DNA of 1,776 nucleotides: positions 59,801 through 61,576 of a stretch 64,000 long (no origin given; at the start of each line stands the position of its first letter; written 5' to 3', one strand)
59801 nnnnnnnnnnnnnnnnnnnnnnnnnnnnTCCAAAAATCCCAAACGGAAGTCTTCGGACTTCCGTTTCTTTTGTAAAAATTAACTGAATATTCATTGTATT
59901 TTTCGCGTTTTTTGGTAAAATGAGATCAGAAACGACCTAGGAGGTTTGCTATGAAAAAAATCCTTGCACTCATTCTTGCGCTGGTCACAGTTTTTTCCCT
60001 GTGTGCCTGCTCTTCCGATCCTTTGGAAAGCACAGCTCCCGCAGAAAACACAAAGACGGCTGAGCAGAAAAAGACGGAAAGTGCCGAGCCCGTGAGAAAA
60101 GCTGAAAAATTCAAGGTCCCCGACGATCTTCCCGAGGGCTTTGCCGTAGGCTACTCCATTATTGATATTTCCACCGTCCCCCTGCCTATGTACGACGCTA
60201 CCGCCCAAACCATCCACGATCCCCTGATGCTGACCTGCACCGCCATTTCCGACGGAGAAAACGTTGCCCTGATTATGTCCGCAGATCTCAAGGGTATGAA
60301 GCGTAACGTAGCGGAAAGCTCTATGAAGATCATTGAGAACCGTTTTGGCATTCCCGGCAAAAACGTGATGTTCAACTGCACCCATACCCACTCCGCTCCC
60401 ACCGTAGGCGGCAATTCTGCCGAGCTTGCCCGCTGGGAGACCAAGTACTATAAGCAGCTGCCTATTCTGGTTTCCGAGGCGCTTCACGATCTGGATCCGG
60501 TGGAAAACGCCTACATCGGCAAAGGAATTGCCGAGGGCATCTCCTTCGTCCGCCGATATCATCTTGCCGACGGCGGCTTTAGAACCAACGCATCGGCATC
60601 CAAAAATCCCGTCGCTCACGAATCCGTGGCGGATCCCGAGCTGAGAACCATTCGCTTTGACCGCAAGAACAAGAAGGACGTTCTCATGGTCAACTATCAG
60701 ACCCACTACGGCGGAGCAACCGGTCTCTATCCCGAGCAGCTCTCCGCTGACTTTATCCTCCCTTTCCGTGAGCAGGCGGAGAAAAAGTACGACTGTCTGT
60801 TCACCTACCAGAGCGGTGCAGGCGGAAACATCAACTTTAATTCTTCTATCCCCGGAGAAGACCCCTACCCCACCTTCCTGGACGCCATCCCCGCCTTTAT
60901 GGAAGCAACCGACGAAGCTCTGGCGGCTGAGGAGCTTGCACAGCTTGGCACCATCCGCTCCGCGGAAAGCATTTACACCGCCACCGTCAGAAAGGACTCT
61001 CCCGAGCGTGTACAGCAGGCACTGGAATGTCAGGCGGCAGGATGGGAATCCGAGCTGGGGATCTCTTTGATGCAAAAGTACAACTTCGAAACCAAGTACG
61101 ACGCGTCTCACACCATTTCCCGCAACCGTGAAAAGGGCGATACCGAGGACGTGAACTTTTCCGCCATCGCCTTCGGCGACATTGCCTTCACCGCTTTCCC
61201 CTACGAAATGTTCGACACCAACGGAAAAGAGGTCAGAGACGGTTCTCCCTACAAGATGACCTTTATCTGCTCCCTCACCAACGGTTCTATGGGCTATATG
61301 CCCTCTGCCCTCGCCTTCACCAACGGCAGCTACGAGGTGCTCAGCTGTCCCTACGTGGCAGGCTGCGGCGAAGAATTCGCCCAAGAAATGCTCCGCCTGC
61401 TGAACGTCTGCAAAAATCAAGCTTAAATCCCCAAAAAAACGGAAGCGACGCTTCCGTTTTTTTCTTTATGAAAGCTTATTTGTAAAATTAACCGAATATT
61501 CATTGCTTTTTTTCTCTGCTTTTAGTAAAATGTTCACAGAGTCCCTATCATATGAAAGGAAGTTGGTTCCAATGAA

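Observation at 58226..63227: Reiterated terminator / palindromic box / promoter cassette partitions the array into separately controlled units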

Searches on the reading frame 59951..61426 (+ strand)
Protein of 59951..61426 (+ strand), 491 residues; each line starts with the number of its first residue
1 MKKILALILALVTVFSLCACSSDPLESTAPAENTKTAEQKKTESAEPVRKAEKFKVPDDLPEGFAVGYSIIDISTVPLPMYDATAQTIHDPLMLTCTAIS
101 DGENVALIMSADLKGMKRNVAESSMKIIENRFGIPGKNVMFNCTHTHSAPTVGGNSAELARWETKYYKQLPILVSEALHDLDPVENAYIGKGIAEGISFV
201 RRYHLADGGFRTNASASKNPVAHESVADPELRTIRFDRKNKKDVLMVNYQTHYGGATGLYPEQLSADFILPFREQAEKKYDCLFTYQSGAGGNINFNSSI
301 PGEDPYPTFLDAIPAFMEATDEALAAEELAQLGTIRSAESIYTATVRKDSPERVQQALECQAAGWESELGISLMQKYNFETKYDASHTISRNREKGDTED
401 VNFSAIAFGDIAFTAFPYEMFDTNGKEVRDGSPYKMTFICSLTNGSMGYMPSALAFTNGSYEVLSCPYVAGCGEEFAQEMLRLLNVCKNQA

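Call 8: search_protein_families(library=pfam, proteins=[window:59951-61426:+], max_evalue=0.01)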
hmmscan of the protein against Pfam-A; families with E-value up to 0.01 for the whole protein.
window:59951-61426:+ (491 aa): 0 families

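Call 13: find_encoding_contigs(protein=window:59951-61426:+, flank=10000, max_places=6)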
Protein window:59951-61426:+ (491 aa): 23 contigs read that carry it; 2 places shown.
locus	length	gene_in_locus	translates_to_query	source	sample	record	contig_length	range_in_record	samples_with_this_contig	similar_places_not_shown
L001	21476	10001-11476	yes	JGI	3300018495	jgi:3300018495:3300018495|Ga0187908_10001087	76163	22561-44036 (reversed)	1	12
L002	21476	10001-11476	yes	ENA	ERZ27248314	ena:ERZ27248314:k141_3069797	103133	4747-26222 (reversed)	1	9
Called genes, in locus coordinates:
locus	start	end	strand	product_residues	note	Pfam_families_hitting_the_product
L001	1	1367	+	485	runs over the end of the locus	-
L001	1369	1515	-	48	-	-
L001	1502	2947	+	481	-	-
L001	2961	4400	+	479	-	PF04734:Ceramidase_alk (faint)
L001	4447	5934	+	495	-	PF04734:Ceramidase_alk (weak)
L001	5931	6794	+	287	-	PF03009:GDPD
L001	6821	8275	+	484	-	-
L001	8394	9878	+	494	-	-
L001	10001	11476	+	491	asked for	-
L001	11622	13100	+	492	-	-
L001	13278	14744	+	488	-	-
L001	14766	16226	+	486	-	-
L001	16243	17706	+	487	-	PF04734:Ceramidase_alk (faint)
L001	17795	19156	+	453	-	-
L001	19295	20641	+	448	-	-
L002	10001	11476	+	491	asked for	-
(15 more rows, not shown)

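Call 18: find_homologous_proteins(query=window:59951-61426:+, max_evalue=1e-20)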
Query window:59951-61426:+ (491 aa): 488 proteins with E <= 1e-20 among 8000 candidates; the best 120 are listed.
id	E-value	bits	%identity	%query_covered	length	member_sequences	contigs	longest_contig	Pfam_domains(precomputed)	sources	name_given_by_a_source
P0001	0.0e+0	1118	100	100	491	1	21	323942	-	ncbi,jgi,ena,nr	ncbi:MAG: hypothetical protein E7580_01440 [Ruminococcaceae bacterium]|nr:hypothetical protein [Osci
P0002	5.1e-270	914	82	100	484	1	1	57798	-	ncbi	-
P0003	5.5e-266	901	82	100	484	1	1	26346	-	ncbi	-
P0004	4.6e-264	894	81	100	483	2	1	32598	-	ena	-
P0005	7.9e-262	887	81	100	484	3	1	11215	-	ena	-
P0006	2.9e-260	882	84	93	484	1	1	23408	-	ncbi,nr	ncbi:MAG: hypothetical protein IJC26_05145 [Clostridia bacterium]|nr:hypothetical protein [Clostridi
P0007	4.1e-259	878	79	100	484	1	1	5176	-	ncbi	-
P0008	1.3e-258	876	80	100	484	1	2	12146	-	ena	-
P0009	2.3e-257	872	81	95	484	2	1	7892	-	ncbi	-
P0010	1.6e-254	863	79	96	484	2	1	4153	-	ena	-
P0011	2.8e-253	859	77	100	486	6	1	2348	-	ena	-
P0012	1.8e-186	639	61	100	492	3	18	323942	-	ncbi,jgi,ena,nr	ncbi:MAG: hypothetical protein E7580_01445 [Ruminococcaceae bacterium]|nr:hypothetical protein [Osci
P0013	3.6e-185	634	60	100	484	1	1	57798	-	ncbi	-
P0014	9.1e-185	633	60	100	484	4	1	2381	-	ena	-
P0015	2.3e-184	632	64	88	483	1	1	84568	-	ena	-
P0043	7.0e-173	594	57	100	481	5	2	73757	-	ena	-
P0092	2.6e-149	516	53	87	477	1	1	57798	PF04734.19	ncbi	-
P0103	2.7e-146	506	50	100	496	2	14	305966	-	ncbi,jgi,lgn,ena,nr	ncbi:MAG: hypothetical protein E7580_04280 [Ruminococcaceae bacterium]|nr:hypothetical protein [Osci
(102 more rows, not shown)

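Call 19: find_encoding_contigs(protein=P0002, flank=10000, max_places=2)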
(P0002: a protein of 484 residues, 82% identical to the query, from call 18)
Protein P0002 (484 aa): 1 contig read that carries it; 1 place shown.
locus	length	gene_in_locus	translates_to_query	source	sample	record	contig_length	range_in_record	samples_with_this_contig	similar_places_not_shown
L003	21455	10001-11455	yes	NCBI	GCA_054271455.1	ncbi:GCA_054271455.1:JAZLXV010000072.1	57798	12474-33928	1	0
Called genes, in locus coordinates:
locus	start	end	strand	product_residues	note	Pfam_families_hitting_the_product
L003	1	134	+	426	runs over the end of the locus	-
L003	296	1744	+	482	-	PF04734:Ceramidase_alk (weak)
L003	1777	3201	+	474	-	-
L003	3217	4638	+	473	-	PF04734:Ceramidase_alk (faint)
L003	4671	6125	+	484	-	PF04734:Ceramidase_alk (faint)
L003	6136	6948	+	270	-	PF03009:GDPD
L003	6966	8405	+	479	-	-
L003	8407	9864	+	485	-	-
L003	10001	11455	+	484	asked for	-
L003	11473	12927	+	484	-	-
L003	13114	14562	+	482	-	-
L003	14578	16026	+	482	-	-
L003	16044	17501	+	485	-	PF04734:Ceramidase_alk (faint)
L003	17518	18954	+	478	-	PF04734:Ceramidase_alk (weak)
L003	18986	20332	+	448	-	-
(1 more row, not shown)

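Call 20: find_encoding_contigs(protein=P0003, flank=10000, max_places=2)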
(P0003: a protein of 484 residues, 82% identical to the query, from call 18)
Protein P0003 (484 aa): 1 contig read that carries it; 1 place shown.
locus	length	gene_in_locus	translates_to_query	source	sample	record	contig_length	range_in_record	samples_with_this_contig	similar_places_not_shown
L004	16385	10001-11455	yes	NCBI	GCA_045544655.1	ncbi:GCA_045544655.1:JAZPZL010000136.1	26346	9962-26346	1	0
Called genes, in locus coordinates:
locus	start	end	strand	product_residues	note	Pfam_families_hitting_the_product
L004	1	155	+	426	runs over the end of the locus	-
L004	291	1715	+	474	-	-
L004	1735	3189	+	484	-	PF04734:Ceramidase_alk (weak)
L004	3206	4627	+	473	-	-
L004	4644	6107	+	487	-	-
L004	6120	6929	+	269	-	PF03009:GDPD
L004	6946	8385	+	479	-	-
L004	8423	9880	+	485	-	PF04734:Ceramidase_alk (weak)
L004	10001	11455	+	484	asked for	-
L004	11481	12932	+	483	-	-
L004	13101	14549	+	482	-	-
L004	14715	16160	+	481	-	-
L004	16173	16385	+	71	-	?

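Call 21: find_encoding_contigs(protein=P0004, flank=10000, max_places=2)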
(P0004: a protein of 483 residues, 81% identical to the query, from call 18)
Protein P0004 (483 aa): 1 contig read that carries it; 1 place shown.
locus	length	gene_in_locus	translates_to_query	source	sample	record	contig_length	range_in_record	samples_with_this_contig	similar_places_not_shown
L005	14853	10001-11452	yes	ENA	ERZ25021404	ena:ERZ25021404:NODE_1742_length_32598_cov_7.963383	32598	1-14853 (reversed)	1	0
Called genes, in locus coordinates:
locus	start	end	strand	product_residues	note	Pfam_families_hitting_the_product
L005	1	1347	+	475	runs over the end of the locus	-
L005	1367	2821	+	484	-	PF04734:Ceramidase_alk (faint)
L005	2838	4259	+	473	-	-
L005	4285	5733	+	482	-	-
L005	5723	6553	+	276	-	PF03009:GDPD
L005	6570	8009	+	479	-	-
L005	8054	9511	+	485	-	PF04734:Ceramidase_alk (weak)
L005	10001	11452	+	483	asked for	-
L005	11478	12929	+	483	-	-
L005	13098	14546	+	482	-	-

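Call 22: find_encoding_contigs(protein=P0006, flank=10000, max_places=2)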
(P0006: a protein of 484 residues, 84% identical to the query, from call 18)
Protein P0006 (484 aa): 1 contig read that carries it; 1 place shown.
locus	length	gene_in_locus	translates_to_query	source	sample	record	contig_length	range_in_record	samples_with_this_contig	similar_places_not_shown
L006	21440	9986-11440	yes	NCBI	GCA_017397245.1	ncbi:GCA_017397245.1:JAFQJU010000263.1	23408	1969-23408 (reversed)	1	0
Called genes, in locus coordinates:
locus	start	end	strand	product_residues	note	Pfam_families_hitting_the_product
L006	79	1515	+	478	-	-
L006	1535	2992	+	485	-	-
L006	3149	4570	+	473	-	PF04734:Ceramidase_alk (weak)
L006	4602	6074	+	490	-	PF04734:Ceramidase_alk (faint)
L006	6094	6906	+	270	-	PF03009:GDPD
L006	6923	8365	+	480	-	-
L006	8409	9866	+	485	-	PF04734:Ceramidase_alk (weak)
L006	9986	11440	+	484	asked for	-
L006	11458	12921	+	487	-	-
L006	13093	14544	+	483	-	-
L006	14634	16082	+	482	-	-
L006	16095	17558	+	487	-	PF04734:Ceramidase_alk (faint)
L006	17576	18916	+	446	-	-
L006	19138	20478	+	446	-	-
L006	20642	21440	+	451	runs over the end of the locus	-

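Call 25: find_encoding_contigs(protein=P0103, flank=10000, max_places=1)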
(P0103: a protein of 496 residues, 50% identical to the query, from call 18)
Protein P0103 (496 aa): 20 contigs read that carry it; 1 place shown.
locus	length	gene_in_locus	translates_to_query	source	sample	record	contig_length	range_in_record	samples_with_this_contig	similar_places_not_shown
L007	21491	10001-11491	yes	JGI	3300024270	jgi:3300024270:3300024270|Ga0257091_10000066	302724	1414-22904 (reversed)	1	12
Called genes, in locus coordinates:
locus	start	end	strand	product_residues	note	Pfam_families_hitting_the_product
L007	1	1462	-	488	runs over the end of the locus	-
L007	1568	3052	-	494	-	-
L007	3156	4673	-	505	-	-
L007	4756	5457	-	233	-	PF01048:PNP_UDP_1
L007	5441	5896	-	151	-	PF02664:LuxS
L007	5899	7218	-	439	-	-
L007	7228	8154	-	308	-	PF00849:PseudoU_synth_2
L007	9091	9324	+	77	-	-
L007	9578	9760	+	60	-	-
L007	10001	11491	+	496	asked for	-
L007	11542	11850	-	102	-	PF12844:HTH_19, PF13560:HTH_31 (weak), PF01381:HTH_3, PF13443:HTH_26 (weak)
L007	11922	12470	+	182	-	-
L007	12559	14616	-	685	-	PF08531:Bac_rhamnosid_N (faint), PF05592:Bac_rhamnosid (faint), PF17389:Bac_rhamnosid6H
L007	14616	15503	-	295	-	PF00892:EamA, PF03151:TPT, PF00892:EamA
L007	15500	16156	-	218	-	PF07722:Peptidase_C26, PF00117:GATase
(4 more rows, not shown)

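Call 26: find_encoding_contigs(protein=P0015, flank=10000, max_places=1)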
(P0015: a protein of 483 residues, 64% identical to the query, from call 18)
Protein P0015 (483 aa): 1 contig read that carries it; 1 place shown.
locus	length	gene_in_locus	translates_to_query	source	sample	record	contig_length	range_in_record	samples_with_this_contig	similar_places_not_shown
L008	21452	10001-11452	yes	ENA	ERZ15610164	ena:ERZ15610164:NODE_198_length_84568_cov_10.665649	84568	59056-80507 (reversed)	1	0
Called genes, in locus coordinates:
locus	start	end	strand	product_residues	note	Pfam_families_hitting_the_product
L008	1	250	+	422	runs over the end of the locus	-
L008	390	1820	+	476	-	-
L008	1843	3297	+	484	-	-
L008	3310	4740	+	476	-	PF04734:Ceramidase_alk (weak)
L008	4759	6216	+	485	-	-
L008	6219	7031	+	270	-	PF03009:GDPD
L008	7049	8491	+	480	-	-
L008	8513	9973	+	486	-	-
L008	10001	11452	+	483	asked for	-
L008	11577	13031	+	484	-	PF04734:Ceramidase_alk (faint)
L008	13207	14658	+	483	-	-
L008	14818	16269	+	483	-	-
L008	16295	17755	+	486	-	PF04734:Ceramidase_alk (faint)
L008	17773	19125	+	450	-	-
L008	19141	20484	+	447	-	-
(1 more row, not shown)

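Call 27: find_encoding_contigs(protein=P0043, flank=10000, max_places=1)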
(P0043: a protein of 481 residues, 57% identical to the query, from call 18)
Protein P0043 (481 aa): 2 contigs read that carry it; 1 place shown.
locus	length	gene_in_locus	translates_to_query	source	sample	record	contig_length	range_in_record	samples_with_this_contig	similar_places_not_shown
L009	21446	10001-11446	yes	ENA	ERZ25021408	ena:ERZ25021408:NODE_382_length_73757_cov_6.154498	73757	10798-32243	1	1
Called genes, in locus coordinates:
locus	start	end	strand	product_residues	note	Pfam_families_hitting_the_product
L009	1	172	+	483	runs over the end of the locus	-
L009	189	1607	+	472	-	-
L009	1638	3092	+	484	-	-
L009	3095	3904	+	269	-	PF03009:GDPD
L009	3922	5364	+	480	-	-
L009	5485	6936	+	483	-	PF04734:Ceramidase_alk (weak)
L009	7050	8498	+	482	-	-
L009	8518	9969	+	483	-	-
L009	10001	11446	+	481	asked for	-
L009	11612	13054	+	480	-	-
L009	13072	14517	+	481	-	PF04734:Ceramidase_alk (faint)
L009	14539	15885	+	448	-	-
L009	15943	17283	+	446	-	-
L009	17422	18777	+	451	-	-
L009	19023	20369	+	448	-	-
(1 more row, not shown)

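Call 53: search_solved_structures(query=window:59951-61426:+, max_evalue=1)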
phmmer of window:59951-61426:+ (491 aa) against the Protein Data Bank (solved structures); distinct sequences matched with E-value up to 1: 1.
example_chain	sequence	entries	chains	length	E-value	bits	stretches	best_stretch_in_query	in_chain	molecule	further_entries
6cuq_A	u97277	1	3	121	0.19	13.6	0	111-145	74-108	Macrophage migration inhibitory factor-like protein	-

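Call 54: search_protein_families(library=ncbifam, proteins=[window:59951-61426:+], max_evalue=0.01)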
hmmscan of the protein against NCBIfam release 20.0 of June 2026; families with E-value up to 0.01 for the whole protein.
window:59951-61426:+ (491 aa): 1 family
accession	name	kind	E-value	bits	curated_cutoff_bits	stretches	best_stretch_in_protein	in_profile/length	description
NF053527.1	lipo_Cory_WKLS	subfamily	0.0097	15.8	105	0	6-46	2-43/166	WKL family lipoprotein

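Call 62: find_encoding_contigs(protein=P0092, flank=10000, max_places=1)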
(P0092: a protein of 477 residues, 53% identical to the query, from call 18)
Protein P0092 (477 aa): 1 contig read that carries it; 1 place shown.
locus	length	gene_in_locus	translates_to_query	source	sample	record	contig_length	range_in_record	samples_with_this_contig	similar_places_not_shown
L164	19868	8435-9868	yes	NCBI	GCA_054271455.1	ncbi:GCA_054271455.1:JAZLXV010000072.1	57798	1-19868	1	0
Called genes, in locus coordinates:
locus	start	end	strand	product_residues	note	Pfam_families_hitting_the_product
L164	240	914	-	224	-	PF02517:Rce1-like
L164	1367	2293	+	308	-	PF00849:PseudoU_synth_2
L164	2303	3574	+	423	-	-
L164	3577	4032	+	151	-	PF02664:LuxS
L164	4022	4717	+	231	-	PF01048:PNP_UDP_1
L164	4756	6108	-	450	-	-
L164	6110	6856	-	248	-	PF02540:NAD_synthase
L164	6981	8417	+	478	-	-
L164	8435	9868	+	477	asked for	PF04734:Ceramidase_alk (faint)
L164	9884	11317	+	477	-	-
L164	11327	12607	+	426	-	-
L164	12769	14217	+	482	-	PF04734:Ceramidase_alk (weak)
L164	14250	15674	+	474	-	-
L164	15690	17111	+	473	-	PF04734:Ceramidase_alk (faint)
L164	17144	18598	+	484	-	PF04734:Ceramidase_alk (faint)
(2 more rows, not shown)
